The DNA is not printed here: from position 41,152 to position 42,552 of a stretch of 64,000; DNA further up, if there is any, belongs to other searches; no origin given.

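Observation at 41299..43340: Adjacent X1-Y1 gene pair of unknown function on the leftward arm, with an X2/Y2 paralogous set on the other arm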

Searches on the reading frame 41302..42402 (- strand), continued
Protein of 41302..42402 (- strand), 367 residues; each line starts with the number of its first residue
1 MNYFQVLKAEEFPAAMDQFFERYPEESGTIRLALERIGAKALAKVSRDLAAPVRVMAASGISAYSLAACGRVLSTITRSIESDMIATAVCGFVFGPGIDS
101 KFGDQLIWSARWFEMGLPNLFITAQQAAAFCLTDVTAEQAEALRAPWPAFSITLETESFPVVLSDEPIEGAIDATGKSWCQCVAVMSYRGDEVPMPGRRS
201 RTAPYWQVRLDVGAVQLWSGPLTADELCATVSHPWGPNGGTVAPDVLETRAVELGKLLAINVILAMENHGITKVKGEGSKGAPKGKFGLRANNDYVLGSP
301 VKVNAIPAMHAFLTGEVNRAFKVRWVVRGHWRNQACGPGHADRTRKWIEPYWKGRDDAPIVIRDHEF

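Call 49: search_dna_similar(query=window:41302-42402:-, collection=phages, mode=protein, max_evalue=0.001, max_rows=30)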
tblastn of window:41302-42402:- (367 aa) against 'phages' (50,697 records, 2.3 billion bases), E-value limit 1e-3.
Records with a match: 1; places in all: 1; records where one place covers at least 80% of the query: 0.
Best place of each record, by identity: <60% 1.
By first word of the organism name: Bifidobacterium 1.
By host as written in the record: Bifidobacterium asteroides 1.
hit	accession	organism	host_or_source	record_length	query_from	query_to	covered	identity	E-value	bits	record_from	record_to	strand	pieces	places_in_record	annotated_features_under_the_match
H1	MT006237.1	Bifidobacterium phage BigBern1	Bifidobacterium asteroides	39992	315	364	14%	50.0%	2e-7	59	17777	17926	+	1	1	hypothetical protein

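Call 51: search_dna_similar(query=window:41302-42402:-, collection=plasmids, mode=protein, max_evalue=0.01, max_rows=30)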
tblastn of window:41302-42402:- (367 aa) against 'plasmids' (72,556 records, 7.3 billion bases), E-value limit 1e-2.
Records with a match: 38; places in all: 39; records where one place covers at least 80% of the query: 0.
Best place of each record, by identity: 60-80% 4; <60% 34.
By first word of the organism name: Mycobacterium 16; Mycolicibacterium 4; Streptomyces 3; Rothia 2; Pseudarthrobacter 2; Bacillus 2; Gordonia 2; Paenarthrobacter 1; Dietzia 1; Cellulosimicrobium 1; and 4 more.
By predicted mobility (MOB-suite, as given by PLSDB): mobilizable 18; non-mobilizable 16; conjugative 4.
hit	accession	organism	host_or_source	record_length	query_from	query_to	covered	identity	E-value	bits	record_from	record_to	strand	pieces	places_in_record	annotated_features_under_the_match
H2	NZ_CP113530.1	Mycobacterium sp. Aquia_216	Channa argus,spleen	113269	206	361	43%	26.5%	1e-5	55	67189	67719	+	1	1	hypothetical protein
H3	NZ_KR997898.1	Mycobacterium avium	-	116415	227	361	37%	28.8%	2e-6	57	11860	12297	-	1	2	hypothetical protein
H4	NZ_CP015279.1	Mycobacterium intracellulare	bronchial lavage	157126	227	361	37%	27.9%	2e-5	55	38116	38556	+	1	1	hypothetical protein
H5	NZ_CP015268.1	Mycobacterium intracellulare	cell culture,heated-cooler unit water ...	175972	227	361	37%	27.9%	2e-5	55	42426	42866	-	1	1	hypothetical protein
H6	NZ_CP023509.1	Rothia mucilaginosa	Homo sapiens,blood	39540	262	363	28%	28.4%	2e-3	48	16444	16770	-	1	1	hypothetical protein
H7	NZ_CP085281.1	Mycobacterium avium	Homo sapiens,sputum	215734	307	361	15%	52.7%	9e-8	62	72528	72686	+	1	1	hypothetical protein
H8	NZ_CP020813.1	Mycobacterium dioxanotrophicus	Single cell,river sediment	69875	301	361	17%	45.9%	2e-6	57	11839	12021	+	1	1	hypothetical protein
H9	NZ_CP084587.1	Mycobacterium intracellulare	water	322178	310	361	14%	53.8%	1e-8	65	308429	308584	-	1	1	hypothetical protein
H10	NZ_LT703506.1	Mycobacterium intracellulare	natural / free-living,environmental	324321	310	361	14%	53.8%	1e-8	65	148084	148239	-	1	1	hypothetical protein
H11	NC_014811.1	Mycolicibacterium gilvum Spyr1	creosote contaminated soil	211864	318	360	12%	62.8%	1e-8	64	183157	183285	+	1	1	hypothetical protein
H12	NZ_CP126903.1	Mycolicibacterium vanbaalenii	cell culture,soil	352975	318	360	12%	62.8%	1e-8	64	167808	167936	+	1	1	hypothetical protein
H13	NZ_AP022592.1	Mycolicibacterium arabiense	-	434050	318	360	12%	62.8%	2e-8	63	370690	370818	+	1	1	hypothetical protein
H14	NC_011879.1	Pseudarthrobacter chlorophenolicus A6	-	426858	301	360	16%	44.4%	3e-5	54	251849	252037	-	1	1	hypothetical protein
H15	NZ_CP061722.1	Pseudarthrobacter sp. BIM B-2242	cell culture,paddy soil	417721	301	360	16%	44.4%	4e-5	53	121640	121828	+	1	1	hypothetical protein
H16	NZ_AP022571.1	Mycolicibacterium poriferae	-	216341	318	360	12%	60.5%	4e-8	62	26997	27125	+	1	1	hypothetical protein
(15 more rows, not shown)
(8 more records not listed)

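Call 55: search_protein_representatives(alignment_id=A1)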
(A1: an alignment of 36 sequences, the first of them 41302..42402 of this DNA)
Query: 36 sequences, 345 profile positions. Proteins with E-value up to 0.001 (for the whole library): 9049; up to 1e-10: 4289; up to 1e-30: 1783. The best 150 are listed.
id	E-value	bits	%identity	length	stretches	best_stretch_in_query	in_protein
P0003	1.4e-85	304.3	-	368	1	17-335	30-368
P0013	1.6e-84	300.7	-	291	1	62-340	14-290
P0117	1.3e-82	294.5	-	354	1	34-335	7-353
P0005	1.4e-80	287.8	-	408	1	11-340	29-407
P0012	1.4e-79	284.6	-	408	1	17-344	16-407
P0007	1.9e-79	284.1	-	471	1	61-342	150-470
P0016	3.5e-79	283.2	-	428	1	4-336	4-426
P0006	7.8e-78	278.8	-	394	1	16-344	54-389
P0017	1.8e-77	277.6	-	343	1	35-340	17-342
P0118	1.9e-77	277.5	-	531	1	23-342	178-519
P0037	3.2e-77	276.8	-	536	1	23-337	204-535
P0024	3.2e-76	273.5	-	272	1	35-337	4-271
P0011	2.9e-74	267.1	-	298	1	80-337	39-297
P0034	8.8e-74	265.5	-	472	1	16-344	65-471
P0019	3.6e-73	263.4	-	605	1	23-336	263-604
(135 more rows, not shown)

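Call 58: search_solved_structures(query=A3, max_evalue=10, show_alignments=2)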
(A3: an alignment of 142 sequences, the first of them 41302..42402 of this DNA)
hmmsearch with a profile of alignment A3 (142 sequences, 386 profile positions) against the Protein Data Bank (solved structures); distinct sequences matched with E-value up to 10: 2.
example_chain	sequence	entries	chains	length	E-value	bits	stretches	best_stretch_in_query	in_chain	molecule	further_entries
3ay5_A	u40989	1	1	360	0.41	13.1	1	27-147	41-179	Cyclin-D1-binding protein 1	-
5h78_A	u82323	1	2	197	5.6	9.4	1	12-104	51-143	cAMP-dependent protein kinase type II-alpha regulatory subunit,DHR14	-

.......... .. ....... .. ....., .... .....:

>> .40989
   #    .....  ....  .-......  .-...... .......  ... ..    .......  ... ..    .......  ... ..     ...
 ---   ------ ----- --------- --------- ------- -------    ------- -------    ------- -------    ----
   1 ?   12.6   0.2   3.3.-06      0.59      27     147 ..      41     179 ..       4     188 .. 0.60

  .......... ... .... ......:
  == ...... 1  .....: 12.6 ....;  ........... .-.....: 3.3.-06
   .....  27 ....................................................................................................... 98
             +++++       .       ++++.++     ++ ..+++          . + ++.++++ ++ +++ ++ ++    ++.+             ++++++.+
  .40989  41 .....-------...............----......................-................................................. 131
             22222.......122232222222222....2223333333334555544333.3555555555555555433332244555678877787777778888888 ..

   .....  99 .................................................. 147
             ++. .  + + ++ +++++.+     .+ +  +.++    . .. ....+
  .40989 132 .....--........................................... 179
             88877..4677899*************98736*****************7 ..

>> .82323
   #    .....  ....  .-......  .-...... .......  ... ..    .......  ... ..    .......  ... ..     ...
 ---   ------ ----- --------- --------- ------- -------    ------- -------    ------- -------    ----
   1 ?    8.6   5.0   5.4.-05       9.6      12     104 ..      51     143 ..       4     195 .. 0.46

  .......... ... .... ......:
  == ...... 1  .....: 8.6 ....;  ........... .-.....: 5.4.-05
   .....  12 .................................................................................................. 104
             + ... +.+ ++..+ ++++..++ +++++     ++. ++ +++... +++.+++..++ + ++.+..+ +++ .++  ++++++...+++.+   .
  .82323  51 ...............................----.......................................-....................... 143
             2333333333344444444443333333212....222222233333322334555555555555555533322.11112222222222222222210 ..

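Call 61: find_related_loci(query=A1, collection=viral_contigs, flank=10000)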
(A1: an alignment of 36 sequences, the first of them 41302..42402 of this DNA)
Query A1 (367 aa) in viral_contigs; peptide patterns used: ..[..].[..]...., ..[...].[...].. (x = any residue, [..] = any of these).
170 stretches matched a pattern; 70 encode a relative of the query (tblastn E <= 1e-3); 70 distinct loci.
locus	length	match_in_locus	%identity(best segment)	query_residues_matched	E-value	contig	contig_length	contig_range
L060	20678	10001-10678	30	108-364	3e-29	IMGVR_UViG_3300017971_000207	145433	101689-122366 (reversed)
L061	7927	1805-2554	33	107-365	2e-25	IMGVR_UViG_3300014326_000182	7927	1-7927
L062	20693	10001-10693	29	108-367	8e-24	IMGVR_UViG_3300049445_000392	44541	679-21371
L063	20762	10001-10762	33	112-367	3e-19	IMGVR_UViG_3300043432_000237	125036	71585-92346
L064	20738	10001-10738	24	104-363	1e-18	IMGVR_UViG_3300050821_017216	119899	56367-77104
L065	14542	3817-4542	27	106-365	2e-17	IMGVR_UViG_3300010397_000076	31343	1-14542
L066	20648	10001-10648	26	99-365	1e-15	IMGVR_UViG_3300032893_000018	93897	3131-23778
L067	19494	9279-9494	42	295-366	1e-14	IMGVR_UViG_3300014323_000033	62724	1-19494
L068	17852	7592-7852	43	285-366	3e-13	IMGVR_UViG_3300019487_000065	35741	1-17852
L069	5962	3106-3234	63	318-360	1e-12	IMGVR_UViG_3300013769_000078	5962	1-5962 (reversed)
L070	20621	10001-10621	28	111-366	9e-16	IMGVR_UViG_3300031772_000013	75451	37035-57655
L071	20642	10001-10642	28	112-363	2e-12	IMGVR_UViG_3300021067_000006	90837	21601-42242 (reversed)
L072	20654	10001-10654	28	93-365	1e-12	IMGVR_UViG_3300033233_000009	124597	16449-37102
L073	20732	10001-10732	25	99-354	8e-12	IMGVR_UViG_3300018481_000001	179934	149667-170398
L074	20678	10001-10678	25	112-366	1e-11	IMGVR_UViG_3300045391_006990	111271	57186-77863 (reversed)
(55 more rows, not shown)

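Call 69: find_encoding_contigs(protein=P0003, flank=3000, max_places=2)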
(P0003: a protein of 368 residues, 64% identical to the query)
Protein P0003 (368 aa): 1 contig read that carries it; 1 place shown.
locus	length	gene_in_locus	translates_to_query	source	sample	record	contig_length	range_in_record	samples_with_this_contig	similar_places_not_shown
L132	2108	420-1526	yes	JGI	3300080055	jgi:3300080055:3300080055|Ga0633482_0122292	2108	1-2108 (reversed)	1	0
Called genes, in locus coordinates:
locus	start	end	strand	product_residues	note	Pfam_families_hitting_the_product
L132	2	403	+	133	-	?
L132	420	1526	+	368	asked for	-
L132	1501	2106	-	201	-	PF00271:Helicase_C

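Call 85: search_protein_families(library=pfam, proteins=[L026:2150-4066:+], max_evalue=0.01)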
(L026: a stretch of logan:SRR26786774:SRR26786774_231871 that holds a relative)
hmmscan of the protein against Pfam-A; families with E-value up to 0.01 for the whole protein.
L026:2150-4066:+ (639 aa): 3 families
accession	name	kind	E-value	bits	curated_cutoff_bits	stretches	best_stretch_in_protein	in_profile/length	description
PF12083.13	DUF3560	-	9.1e-32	110.2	27.2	1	109-226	2-120/124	Domain of unknown function (DUF3560)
PF00398.26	RrnaAD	-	0.00087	18.9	24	1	462-531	10-73/263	Ribosomal RNA adenine dimethylase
PF02384.22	N6_Mtase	-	0.0009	19.1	20.4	0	551-597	126-187/311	N-6 DNA Methylase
